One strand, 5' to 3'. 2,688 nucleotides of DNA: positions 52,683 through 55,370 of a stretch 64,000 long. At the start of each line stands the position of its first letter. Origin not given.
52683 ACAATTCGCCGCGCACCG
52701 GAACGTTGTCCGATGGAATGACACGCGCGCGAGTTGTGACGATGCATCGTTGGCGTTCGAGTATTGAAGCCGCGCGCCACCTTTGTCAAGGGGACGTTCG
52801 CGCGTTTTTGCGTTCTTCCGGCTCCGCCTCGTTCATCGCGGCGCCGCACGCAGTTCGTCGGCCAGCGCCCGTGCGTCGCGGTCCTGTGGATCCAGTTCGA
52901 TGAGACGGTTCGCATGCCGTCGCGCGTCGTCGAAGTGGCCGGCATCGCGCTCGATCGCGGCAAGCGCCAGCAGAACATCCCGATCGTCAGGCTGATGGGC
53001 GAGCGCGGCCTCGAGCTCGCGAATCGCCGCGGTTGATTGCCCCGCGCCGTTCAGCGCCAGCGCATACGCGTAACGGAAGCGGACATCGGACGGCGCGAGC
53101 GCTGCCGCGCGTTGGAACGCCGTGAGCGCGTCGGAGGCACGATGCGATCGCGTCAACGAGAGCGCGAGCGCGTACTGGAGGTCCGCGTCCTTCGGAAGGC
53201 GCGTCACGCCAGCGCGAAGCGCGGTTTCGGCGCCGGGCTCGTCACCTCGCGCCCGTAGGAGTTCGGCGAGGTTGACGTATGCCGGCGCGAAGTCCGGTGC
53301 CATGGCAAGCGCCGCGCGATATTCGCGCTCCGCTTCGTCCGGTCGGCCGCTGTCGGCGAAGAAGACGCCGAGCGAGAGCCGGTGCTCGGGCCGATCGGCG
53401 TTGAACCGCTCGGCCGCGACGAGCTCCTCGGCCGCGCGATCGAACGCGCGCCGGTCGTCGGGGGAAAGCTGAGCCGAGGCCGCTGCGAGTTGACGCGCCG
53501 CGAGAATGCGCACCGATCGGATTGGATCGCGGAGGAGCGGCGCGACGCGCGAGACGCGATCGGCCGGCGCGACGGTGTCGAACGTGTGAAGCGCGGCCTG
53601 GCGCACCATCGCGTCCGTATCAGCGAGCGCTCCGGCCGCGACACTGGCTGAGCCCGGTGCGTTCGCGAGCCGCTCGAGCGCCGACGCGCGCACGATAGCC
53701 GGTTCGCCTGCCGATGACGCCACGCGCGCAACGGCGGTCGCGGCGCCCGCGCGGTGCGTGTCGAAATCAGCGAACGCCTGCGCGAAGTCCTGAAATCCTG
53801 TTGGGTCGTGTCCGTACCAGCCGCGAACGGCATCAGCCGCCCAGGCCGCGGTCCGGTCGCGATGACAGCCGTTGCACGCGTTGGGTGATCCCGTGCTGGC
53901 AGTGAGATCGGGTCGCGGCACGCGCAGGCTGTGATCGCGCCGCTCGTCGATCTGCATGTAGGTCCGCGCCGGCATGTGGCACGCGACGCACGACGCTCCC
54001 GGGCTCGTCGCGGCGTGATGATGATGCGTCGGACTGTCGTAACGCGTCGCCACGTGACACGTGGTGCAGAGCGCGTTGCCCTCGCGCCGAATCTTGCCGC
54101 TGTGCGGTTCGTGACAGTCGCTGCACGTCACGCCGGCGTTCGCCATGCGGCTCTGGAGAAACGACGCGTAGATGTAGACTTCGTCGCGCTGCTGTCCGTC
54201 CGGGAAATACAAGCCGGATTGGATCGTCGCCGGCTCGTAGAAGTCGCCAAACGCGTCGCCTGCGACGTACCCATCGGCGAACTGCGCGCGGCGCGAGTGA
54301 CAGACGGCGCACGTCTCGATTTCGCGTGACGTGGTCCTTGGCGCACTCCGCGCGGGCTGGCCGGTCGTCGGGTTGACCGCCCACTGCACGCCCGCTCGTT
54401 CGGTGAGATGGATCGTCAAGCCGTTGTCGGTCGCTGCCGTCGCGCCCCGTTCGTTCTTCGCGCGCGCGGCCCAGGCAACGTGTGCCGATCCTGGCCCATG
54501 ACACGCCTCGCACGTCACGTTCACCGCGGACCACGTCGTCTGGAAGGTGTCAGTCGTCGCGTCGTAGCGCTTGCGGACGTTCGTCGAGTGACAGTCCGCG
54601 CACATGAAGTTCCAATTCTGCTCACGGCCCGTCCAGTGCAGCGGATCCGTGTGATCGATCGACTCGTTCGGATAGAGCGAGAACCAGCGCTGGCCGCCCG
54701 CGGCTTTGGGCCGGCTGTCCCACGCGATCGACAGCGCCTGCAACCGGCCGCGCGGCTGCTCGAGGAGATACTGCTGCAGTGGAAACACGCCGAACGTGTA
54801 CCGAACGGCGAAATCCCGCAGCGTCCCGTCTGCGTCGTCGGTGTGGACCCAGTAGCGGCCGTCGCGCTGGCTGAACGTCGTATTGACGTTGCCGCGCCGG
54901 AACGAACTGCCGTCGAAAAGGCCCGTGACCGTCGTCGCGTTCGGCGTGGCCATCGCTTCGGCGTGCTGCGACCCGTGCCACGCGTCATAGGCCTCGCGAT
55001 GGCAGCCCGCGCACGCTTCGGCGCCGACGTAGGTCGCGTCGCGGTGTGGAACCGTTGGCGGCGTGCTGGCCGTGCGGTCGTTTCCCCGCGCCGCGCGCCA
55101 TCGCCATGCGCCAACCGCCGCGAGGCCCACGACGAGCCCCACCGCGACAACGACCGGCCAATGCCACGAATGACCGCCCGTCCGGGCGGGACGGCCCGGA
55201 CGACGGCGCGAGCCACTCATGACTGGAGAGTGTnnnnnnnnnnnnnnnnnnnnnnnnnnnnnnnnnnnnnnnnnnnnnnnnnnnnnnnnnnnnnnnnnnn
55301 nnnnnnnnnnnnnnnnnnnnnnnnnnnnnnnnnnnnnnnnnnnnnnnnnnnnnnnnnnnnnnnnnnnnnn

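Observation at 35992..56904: Sulfatase-rich island (5 sulfatases, anSME, TonB receptor, 3 regulators) with no glycoside hydrolase, lyase or SusD partner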

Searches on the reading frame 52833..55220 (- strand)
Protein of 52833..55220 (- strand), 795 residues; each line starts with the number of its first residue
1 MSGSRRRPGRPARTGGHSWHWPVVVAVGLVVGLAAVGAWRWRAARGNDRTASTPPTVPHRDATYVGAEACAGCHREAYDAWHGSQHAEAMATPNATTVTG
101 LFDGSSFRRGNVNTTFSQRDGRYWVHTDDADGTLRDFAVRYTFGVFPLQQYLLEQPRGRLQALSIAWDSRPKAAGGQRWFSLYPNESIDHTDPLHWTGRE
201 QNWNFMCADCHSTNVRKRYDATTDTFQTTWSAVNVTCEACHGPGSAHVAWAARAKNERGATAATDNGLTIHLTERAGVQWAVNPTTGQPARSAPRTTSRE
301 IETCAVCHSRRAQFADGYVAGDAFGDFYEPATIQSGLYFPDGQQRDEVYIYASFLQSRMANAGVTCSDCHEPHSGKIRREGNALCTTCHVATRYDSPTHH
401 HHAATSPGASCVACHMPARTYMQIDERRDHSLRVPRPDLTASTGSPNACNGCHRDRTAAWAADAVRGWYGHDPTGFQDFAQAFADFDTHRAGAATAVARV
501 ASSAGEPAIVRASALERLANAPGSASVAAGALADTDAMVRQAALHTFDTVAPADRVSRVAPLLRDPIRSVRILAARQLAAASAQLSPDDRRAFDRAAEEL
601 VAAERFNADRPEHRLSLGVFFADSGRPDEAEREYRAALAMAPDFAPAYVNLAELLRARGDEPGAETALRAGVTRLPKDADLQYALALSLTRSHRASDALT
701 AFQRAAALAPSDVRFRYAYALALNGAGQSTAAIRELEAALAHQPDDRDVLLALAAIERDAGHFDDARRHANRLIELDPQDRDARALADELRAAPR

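Call 4: search_protein_families(library=pfam, proteins=[window:52833-55220:-], max_evalue=0.01)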
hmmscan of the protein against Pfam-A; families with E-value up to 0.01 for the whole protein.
window:52833-55220:- (795 aa): 23 families
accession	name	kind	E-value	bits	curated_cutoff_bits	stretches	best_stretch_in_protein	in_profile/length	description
PF13428.12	TPR_14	-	3.9e-16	58.4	23.5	4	714-755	2-43/44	Tetratricopeptide repeat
PF14559.12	TPR_19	-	3.8e-15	56.4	25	2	623-686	3-66/68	Tetratricopeptide repeat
PF07719.23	TPR_2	-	5.4e-15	54.6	27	1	749-780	3-34/34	Tetratricopeptide repeat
PF13431.12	TPR_17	-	1.2e-12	47.5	24.4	1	634-665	2-33/34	Tetratricopeptide repeat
PF13432.12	TPR_16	-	1.1e-11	45.3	32.7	4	622-679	8-65/65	Tetratricopeptide repeat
PF14522.11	Cytochrome_C7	-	1.1e-11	44.8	24.8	2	381-454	12-67/67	Cytochrome c7 and related cytochrome c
PF13435.11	Cytochrome_C554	-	1.7e-10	42.2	20.8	2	202-242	46-84/84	Cytochrome c554 and c-prime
PF23914.1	TPR_CcmH_CycH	-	1.8e-08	34.8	42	1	667-780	38-154/158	Cytochrome c-type biogenesis protein H TPR domain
PF00515.34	TPR_1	-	2.8e-08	33.7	27.8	0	616-644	6-34/34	Tetratricopeptide repeat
PF09699.15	Paired_CXXCH_1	-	7.4e-08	32.4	20.6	1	365-392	8-39/41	Doubled CXXCH motif (Paired_CXXCH_1)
PF13414.12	TPR_11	-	1.9e-07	31.1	26.8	0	622-655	5-38/42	TPR repeat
PF13371.12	TPR_9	-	8.2e-07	29.4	35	1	689-756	5-72/73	Tetratricopeptide repeat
PF13429.12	TPR_15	-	1.5e-06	28.3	26.2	1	620-740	155-275/280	Tetratricopeptide repeat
PF13181.12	TPR_8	-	9.4e-06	25.8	25.7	0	617-643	7-33/34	Tetratricopeptide repeat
PF22113.1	Mtrc-MtrF_II-IV_dom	-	1.7e-05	24.9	30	0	206-246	122-168/176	Outer membrane cytochrome MtrC/MtrF-like, domains II/IV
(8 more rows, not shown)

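Call 13: search_protein_families(library=ncbifam, proteins=[window:52833-55220:-], max_evalue=0.001)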
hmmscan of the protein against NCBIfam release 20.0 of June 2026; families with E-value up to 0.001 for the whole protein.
window:52833-55220:- (795 aa): 18 families
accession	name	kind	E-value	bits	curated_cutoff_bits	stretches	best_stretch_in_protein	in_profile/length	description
TIGR02917.1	PEP_TPR_lipo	equivalog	1.4e-16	59.6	312.2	1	590-786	444-640/899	XrtA/PEP-CTERM system TPR-repeat protein PrsT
NF041028.1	decahem_GSU2203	exception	7.6e-15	54.9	325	2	353-420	115-186/317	GSU2203 family decaheme c-type cytochrome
NF040959.1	MamA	equivalog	1.2e-13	51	200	2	594-714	54-174/204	magnetosome protein MamA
NF041198.1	UshA_like_PCGU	equivalog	1.6e-13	50.1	275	2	199-254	437-492/519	UshA-like (seleno)protein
TIGR03508.1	decahem_SO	subfamily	1.1e-11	44.8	192.2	1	353-457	84-178/258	DmsE family decaheme c-type cytochrome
TIGR02521.1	type_IV_pilW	equivalog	4.1e-11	42.9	154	1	715-783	33-101/234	type IV pilus biogenesis/stability protein PilW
NF033920.0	C39_PA2778_fam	equivalog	3.1e-10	39.9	150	2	623-710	168-255/255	PA2778 family cysteine peptidase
NF033762.1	social_mot_Tgl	equivalog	1.2e-08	34.6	225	1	594-656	48-111/252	social motility TPR repeat lipoprotein Tgl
TIGR02552.1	LcrH_SycD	equivalog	9.1e-08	31.9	104.8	0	678-747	51-120/136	SycD/LcrH family type III secretion system chaperone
NF033758.1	gliding_GltE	equivalog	8.8e-07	28.2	225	1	604-710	215-321/411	adventurous gliding motility TPR repeat lipoprotein GltE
TIGR03939.1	PGA_TPR_OMP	equivalog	2.2e-06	26.2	366.65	1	649-758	90-199/800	poly-beta-1,6 N-acetyl-D-glucosamine export porin PgaA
NF008520.0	PRK11447.1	equivalog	5.6e-06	24.4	858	1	623-785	473-641/1157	cellulose synthase complex outer membrane protein BcsC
NF052415.1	T3SS_chap_SctY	equivalog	1.9e-05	25.1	70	0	727-783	20-77/106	type III secretion apparatus assembly chaperone SctY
TIGR03153.1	cytochr_NrfH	equivalog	2.9e-05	24.1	134.2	0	381-421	27-65/138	cytochrome c nitrite reductase small subunit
NF007468.0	PRK10049.1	equivalog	0.0001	20.7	1043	1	683-783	105-204/817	poly-beta-1,6 N-acetyl-D-glucosamine export porin PgaA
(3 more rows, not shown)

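Call 66: find_homologous_proteins(query=window:52833-55220:-, max_evalue=1e-20)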
Query window:52833-55220:- (795 aa): 8000 proteins with E <= 1e-20 among 8000 candidates; the best 120 are listed.
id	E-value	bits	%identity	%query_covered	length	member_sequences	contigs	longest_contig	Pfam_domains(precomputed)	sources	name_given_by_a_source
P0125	0.0e+0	1714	98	97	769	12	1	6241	PF13431.13,PF23914.2,PF09699.16,PF13414.13,PF13428.13,PF14522.12,PF14559.13,PF13435.12,PF13371.13,PF00515.35,PF13432.13,PF13181.13,PF07719.24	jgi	jgi:predicted CXXCH cytochrome family protein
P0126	0.0e+0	1566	88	99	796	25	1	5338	PF14559.13,PF13431.13,PF23914.2,PF09699.16,PF13435.12,PF13371.13,PF13432.13,PF13428.13,PF02335.21,PF07719.24,PF14522.12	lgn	-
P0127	0.0e+0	1398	78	100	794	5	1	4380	PF14559.13,PF13431.13,PF23914.2,PF09699.16,PF14537.12,PF13435.12,PF13414.13,PF13432.13,PF13428.13,PF07719.24,PF14522.12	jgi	jgi:Flp pilus assembly protein TadD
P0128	0.0e+0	1394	81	97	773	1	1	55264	PF14559.13,PF13431.13,PF23914.2,PF09699.16,PF14537.12,PF13435.12,PF13432.13,PF13428.13,PF07719.24,PF14522.12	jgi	jgi:predicted CXXCH cytochrome family protein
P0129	0.0e+0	1054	67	88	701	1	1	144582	PF13431.13,PF23914.2,PF09699.16,PF14537.12,PF13414.13,PF13428.13,PF14522.12,PF14559.13,PF24575.2,PF00515.35,PF13432.13,PF02335.21,PF07719.24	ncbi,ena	-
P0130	0.0e+0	1028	64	91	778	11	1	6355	PF14559.13,PF13431.13,PF23914.2,PF09699.16,PF13435.12,PF13432.13,PF13428.13,PF07719.24,PF14522.12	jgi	jgi:predicted CXXCH cytochrome family protein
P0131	0.0e+0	1027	60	99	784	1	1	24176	PF13431.13,PF23914.2,PF09699.16,PF14537.12,PF13414.13,PF13428.13,PF14522.12,PF14559.13,PF24575.2,PF13435.12,PF13432.13,PF13181.13,PF07719.24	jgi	jgi:predicted CXXCH cytochrome family protein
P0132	0.0e+0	1026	61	96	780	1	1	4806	PF14559.13,PF13431.13,PF23914.2,PF09699.16,PF14537.12,PF13435.12,PF13432.13,PF13428.13,PF13181.13,PF07719.24,PF14522.12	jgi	jgi:predicted CXXCH cytochrome family protein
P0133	0.0e+0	1018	61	97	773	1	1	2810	PF14559.13,PF09699.16,PF13435.12,PF13432.13,PF13428.13,PF07719.24,PF14522.12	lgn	-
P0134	9.4e-297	1005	66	87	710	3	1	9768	PF13431.13,PF23914.2,PF09699.16,PF13414.13,PF13428.13,PF14522.12,PF14559.13,PF13432.13,PF13181.13,PF02335.21,PF13646.13,PF07719.24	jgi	jgi:predicted CXXCH cytochrome family protein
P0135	3.2e-296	1003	60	94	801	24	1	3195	PF13431.13,PF23914.2,PF09699.16,PF14537.12,PF13414.13,PF13428.13,PF14522.12,PF14559.13,PF24575.2,PF13435.12,PF13432.13,PF13181.13,PF13646.13,PF07719.24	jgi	jgi:predicted CXXCH cytochrome family protein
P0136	4.5e-296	1003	60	96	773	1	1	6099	PF13431.13,PF23914.2,PF09699.16,PF14537.12,PF13414.13,PF13176.13,PF13428.13,PF14522.12,PF14559.13,PF24575.2,PF13435.12,PF13432.13,PF13181.13,PF13646.13,PF07719.24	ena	-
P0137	2.0e-295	1001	62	92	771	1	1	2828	PF14559.13,PF13431.13,PF09699.16,PF13435.12,PF13414.13,PF13428.13,PF13646.13,PF07719.24,PF14522.12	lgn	-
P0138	3.1e-295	1000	61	93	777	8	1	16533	PF13431.13,PF23914.2,PF09699.16,PF14537.12,PF13414.13,PF13428.13,PF14522.12,PF14559.13,PF24575.2,PF13435.12,PF13432.13,PF13181.13,PF13646.13,PF07719.24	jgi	jgi:tetratricopeptide (TPR) repeat protein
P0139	1.9e-294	997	62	92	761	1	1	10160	PF14559.13,PF13431.13,PF23914.2,PF09699.16,PF14537.12,PF13435.12,PF13432.13,PF13428.13,PF07719.24,PF14522.12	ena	-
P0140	1.7e-291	988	61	93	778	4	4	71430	PF14559.13,PF13431.13,PF23914.2,PF09699.16,PF13435.12,PF13432.13,PF13428.13,PF07719.24,PF14522.12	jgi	jgi:predicted CXXCH cytochrome family protein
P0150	1.6e-279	948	58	95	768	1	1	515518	PF14559.13,PF13431.13,PF23914.2,PF09699.16,PF13435.12,PF13414.13,PF13432.13,PF13428.13,PF13646.13,PF07719.24,PF14522.12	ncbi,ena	-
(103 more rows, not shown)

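Call 67: find_encoding_contigs(protein=P0140, flank=10000, max_places=1)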
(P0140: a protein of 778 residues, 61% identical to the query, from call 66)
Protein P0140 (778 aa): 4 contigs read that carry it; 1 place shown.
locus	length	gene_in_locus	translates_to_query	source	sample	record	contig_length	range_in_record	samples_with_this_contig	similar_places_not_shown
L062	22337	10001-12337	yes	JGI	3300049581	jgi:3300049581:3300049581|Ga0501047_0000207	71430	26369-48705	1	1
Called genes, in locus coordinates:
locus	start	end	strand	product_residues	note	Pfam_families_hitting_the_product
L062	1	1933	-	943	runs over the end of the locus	PF23500:DUF7133, PF13646:HEAT_2 (faint), PF00034:Cytochrom_C (faint), PF13442:Cytochrome_CBB3 (weak), PF00754:F5_F8_type_C (faint)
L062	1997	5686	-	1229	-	PF13620:CarboxypepD_reg, PF13715:CarbopepD_reg_2 (weak), PF25183:OMP_b-brl_4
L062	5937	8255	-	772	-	PF00486:Trans_reg_C, PF25174:Beta-prop_THOC3 (faint), PF07676:PD40, PF26549:Tricorn_N, PF26550:Tricorn_2nd, PF26549:Tricorn_N, PF07676:PD40 (weak), PF26550:Tricorn_2nd (weak), +2 more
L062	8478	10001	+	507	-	PF00884:Sulfatase, PF01663:Phosphodiest (faint), PF16347:SGSH_C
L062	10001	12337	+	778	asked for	PF14522:Cytochrome_C7 (faint), PF13435:Cytochrome_C554 (faint), PF09699:Paired_CXXCH_1 (weak), PF13428:TPR_14 (faint), PF13432:TPR_16 (faint), PF14559:TPR_19 (faint), PF07719:TPR_2 (faint), PF23914:TPR_CcmH_CycH (weak), +1 more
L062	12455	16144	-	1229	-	PF13620:CarboxypepD_reg, PF13715:CarbopepD_reg_2 (weak), PF25183:OMP_b-brl_4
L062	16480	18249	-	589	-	PF00884:Sulfatase, PF01663:Phosphodiest (faint), PF16347:SGSH_C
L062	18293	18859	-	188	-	-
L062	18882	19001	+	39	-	-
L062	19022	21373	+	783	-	PF00486:Trans_reg_C, PF07676:PD40, PF26550:Tricorn_2nd, PF07676:PD40, PF26549:Tricorn_N, PF26549:Tricorn_N, PF26550:Tricorn_2nd, PF07676:PD40, +3 more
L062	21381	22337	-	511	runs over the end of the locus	PF00884:Sulfatase, PF01663:Phosphodiest (faint), PF02995:DUF229 (faint), PF16347:SGSH_C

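Call 68: find_encoding_contigs(protein=P0129, flank=10000, max_places=1)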
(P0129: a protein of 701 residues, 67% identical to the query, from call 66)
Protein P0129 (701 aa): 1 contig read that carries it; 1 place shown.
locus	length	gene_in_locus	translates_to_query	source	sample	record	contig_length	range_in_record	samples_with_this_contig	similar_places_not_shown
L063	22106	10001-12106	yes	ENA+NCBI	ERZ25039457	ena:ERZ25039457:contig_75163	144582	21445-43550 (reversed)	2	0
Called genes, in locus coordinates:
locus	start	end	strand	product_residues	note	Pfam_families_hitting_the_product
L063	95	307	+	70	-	-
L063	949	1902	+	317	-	-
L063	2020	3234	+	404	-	PF03551:PadR (weak)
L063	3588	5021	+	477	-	PF02687:FtsX, PF12704:MacB_PCD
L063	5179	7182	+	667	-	-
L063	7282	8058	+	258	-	-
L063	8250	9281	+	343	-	PF00884:Sulfatase, PF01663:Phosphodiest (weak)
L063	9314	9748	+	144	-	PF16347:SGSH_C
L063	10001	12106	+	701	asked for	PF02335:Cytochrom_C552 (faint), PF14522:Cytochrome_C7 (faint), PF14537:Cytochrom_c3_2 (faint), PF09699:Paired_CXXCH_1 (weak), PF23914:TPR_CcmH_CycH (weak), PF14559:TPR_19 (weak), PF13428:TPR_14 (weak), PF13432:TPR_16, +5 more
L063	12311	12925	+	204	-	-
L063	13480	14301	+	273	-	PF01408:GFO_IDH_MocA, PF22725:GFO_IDH_MocA_C3 (faint), PF19051:GFO_IDH_MocA_C2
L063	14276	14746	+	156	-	-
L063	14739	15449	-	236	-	PF09335:VTT_dom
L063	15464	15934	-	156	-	-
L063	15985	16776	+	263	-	-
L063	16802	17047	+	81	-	-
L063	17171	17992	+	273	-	-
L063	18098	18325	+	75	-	-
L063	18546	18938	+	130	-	-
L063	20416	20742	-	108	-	PF08681:TacA1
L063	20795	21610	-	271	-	PF00561:Abhydrolase_1, PF12146:Hydrolase_4, PF12697:Abhydrolase_6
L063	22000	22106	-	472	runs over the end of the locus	PF00224:PK, PF02887:PK_C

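Call 69: find_encoding_contigs(protein=P0150, flank=10000, max_places=1)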
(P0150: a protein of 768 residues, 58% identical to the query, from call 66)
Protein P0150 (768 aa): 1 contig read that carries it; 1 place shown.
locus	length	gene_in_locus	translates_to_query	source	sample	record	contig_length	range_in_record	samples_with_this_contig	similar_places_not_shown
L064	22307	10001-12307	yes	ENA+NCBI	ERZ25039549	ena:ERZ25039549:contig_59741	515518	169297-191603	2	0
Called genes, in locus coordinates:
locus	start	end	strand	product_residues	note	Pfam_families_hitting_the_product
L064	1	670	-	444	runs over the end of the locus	-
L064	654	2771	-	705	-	PF13360:PQQ_2 (faint)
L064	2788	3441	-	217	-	-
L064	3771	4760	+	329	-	PF00496:SBP_bac_5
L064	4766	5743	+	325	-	PF19300:BPD_transp_1_N, PF00528:BPD_transp_1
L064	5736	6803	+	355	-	PF12911:OppC_N, PF00528:BPD_transp_1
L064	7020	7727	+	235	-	PF00005:ABC_tran, PF13304:AAA_21 (weak), PF08352:oligo_HPY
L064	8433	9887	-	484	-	-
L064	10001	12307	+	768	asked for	PF09699:Paired_CXXCH_1 (faint), PF13435:Cytochrome_C554 (faint), PF14522:Cytochrome_C7 (faint), PF13646:HEAT_2 (weak), PF13414:TPR_11 (weak), PF14559:TPR_19 (weak), PF13432:TPR_16 (weak), PF14559:TPR_19 (weak), +4 more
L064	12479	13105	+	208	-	PF17131:TP_0789-like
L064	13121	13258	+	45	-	-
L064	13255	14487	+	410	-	PF12704:MacB_PCD, PF02687:FtsX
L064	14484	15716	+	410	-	PF12704:MacB_PCD, PF02687:FtsX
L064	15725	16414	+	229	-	PF02463:SMC_N (faint), PF00005:ABC_tran, PF13304:AAA_21 (weak)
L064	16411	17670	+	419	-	-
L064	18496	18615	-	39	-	PF22776:K_trans_C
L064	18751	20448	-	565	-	PF02705:K_trans, PF22776:K_trans_C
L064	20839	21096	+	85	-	PF00550:PP-binding (weak)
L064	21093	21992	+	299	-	-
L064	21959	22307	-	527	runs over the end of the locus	PF00501:AMP-binding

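Call 81: search_protein_families(library=pfam, proteins=[L062:5937-8255:-], max_evalue=0.001)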
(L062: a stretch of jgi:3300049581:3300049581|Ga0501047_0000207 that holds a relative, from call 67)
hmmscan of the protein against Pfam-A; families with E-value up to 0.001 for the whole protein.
L062:5937-8255:- (772 aa): 6 families
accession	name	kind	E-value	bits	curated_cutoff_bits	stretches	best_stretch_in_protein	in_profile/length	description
PF07676.18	PD40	-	1.9e-39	133.2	20.9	2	208-242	3-38/38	WD40-like Beta Propeller Repeat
PF00486.34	Trans_reg_C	-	1.1e-15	57.9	26.2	1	33-106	3-77/77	Transcriptional regulatory protein, C terminal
PF00930.27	DPPIV_N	-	9.8e-10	38.1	22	0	205-273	34-116/354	Dipeptidyl peptidase IV (DPP IV) N-terminal region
PF25174.1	Beta-prop_THOC3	-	4.2e-08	33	305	1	347-560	90-272/272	THOC3 beta-propeller domain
PF02897.21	Peptidase_S9_N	-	5.6e-06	25.8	24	0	504-568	128-195/414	Prolyl oligopeptidase, N-terminal beta-propeller domain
PF00400.38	WD40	-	0.0007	20.5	27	0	220-235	18-32/39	WD domain, G-beta repeat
